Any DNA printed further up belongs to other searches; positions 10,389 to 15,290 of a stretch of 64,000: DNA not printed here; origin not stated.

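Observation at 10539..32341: A 22-kb operon couples a two-partner secretion pair to a dedicated ExbB-ExbD-TonB motor, a second OM barrel and periplasmic chaperones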

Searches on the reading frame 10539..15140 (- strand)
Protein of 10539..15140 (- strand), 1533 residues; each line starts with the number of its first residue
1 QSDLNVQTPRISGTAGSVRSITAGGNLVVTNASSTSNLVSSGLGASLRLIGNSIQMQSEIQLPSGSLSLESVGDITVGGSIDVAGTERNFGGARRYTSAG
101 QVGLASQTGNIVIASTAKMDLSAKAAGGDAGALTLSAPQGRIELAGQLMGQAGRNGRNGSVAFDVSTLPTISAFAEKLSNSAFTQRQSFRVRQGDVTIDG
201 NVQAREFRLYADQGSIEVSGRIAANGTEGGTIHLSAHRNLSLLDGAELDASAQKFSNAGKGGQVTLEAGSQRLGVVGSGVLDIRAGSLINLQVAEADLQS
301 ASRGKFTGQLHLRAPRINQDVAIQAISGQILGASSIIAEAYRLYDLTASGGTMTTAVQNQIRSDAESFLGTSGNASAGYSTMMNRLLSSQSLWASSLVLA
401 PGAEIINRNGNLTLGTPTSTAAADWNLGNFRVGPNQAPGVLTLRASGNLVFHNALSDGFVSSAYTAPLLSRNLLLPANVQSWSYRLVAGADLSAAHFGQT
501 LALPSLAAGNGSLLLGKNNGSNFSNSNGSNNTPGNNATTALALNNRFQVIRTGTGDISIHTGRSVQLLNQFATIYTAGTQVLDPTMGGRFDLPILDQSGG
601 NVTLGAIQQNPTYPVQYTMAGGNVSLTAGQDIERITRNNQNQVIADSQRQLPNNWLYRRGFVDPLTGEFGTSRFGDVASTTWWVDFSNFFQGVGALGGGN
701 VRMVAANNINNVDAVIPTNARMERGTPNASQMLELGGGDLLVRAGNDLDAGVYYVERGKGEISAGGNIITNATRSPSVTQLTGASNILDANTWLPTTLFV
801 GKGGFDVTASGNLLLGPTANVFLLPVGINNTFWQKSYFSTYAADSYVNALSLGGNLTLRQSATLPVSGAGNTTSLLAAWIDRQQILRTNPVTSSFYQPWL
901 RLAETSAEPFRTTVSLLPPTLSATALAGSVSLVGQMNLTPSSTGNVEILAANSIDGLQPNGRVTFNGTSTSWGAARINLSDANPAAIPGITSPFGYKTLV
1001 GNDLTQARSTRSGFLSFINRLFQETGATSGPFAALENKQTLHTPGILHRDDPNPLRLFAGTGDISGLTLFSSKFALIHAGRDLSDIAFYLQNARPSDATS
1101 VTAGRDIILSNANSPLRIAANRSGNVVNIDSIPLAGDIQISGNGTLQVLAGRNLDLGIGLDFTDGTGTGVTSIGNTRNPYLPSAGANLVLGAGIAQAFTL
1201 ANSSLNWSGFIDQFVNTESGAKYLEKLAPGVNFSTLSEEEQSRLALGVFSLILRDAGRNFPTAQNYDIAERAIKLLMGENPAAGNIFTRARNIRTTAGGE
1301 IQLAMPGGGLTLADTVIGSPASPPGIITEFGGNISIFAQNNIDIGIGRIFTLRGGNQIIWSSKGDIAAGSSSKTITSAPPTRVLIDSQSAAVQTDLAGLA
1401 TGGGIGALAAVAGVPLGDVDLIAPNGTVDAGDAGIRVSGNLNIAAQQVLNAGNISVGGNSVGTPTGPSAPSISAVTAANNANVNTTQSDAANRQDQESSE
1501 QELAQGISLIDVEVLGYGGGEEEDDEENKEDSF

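Call 84: search_protein_families(library=pfam, proteins=[window:10539-15140:-], max_evalue=1)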
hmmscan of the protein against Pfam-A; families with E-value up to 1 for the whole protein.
window:10539-15140:- (1533 aa): 2 families
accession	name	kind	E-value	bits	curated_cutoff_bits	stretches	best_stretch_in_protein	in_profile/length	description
PF12545.13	DUF3739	-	1.7e-31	109.4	27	1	1354-1465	1-110/110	Filamentous haemagglutinin family outer membrane protein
PF21564.2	Caudo_bapla_RBP_neck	-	0.14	13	27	0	71-83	9-21/21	Lactococcus phage p2, Receptor binding protein, neck domain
